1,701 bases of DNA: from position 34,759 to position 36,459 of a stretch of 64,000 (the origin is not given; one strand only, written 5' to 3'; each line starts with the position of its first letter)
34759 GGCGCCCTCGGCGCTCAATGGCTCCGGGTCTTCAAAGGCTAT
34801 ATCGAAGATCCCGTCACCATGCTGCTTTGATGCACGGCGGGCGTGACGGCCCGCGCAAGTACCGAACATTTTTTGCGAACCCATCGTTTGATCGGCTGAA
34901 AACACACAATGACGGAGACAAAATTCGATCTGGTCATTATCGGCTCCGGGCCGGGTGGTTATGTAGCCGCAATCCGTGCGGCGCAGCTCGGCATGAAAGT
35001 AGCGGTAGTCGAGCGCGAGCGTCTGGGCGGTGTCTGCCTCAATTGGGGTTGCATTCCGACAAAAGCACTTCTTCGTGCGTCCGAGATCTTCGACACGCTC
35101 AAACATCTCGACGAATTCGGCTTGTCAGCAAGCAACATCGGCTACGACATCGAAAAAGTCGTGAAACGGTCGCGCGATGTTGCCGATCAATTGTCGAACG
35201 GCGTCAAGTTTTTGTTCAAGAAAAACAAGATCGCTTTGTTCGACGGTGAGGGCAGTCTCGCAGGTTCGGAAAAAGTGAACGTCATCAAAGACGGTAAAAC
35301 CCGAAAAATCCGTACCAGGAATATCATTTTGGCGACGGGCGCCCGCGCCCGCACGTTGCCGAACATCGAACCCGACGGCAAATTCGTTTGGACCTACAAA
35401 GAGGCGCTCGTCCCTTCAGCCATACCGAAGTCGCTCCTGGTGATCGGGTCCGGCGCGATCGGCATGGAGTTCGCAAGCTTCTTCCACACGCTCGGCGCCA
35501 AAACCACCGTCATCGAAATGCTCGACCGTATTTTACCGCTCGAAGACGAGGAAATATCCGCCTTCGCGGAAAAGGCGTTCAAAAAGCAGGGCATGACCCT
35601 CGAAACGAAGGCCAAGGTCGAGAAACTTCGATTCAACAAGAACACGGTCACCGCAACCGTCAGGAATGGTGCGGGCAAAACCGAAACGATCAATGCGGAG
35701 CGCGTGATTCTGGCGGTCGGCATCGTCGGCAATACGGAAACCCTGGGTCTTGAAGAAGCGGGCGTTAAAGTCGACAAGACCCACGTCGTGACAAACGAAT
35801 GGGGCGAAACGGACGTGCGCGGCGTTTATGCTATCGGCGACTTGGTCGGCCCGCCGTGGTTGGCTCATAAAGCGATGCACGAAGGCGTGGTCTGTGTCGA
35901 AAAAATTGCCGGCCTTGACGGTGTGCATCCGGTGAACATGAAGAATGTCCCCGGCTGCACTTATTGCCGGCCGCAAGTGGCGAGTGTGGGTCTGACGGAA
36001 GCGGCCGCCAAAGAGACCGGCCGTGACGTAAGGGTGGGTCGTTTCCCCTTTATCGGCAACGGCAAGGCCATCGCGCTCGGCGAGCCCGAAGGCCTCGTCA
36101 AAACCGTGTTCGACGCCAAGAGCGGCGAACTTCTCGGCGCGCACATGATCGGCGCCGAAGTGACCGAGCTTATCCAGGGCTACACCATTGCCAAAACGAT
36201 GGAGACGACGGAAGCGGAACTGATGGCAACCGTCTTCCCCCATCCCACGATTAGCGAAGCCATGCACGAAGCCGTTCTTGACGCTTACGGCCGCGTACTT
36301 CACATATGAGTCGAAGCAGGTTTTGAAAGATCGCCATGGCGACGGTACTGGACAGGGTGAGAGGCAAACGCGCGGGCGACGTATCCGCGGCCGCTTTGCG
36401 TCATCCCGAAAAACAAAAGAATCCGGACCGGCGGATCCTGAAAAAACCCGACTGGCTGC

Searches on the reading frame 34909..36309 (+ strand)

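Call 104: search_protein_families(library=pfam, proteins=[window:34909-36309:+], max_evalue=0.00001)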
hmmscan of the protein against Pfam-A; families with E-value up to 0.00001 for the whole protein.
window:34909-36309:+ (466 aa): 12 families
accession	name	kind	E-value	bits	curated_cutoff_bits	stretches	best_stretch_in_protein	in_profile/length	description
PF07992.20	Pyr_redox_2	-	6.5e-70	236.3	26.1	1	6-326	1-291/291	Pyridine nucleotide-disulphide oxidoreductase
PF02852.28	Pyr_redox_dim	-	1.5e-35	122.2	25.3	1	347-455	1-109/110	Pyridine nucleotide-disulphide oxidoreductase, dimerisation domain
PF00070.33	Pyr_redox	-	8.2e-24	84.4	22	1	176-248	2-75/82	Pyridine nucleotide-disulphide oxidoreductase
PF13738.12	Pyr_redox_3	-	3.6e-15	56.4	30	1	9-310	1-305/305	Pyridine nucleotide-disulphide oxidoreductase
PF00890.30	FAD_binding_2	-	3.7e-11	43.3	20.4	1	7-41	1-35/414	FAD binding domain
PF13450.12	NAD_binding_8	-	1e-08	35.8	21.9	0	10-45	1-37/68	NAD(P)-binding Rossmann-like domain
PF03486.20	HI0933_like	-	1.2e-07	31.9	50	0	7-38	2-33/244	HI0933-like protein Rossmann domain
PF01134.28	GIDA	-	1.5e-07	31.3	22.1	1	7-147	1-152/391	Glucose inhibited division protein A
PF12831.13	FAD_oxidored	-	2.5e-07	30.8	27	1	7-42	1-37/416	FAD dependent oxidoreductase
PF01494.25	FAD_binding_3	-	3.2e-07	30.4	22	0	7-37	3-33/349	FAD binding domain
PF01266.30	DAO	-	5.3e-07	29.9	27.9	0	7-40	1-35/353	FAD dependent oxidoreductase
PF13434.12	Lys_Orn_oxgnase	-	2e-06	27.6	21.3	0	91-226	104-240/339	L-lysine 6-monooxygenase/L-ornithine 5-monooxygenase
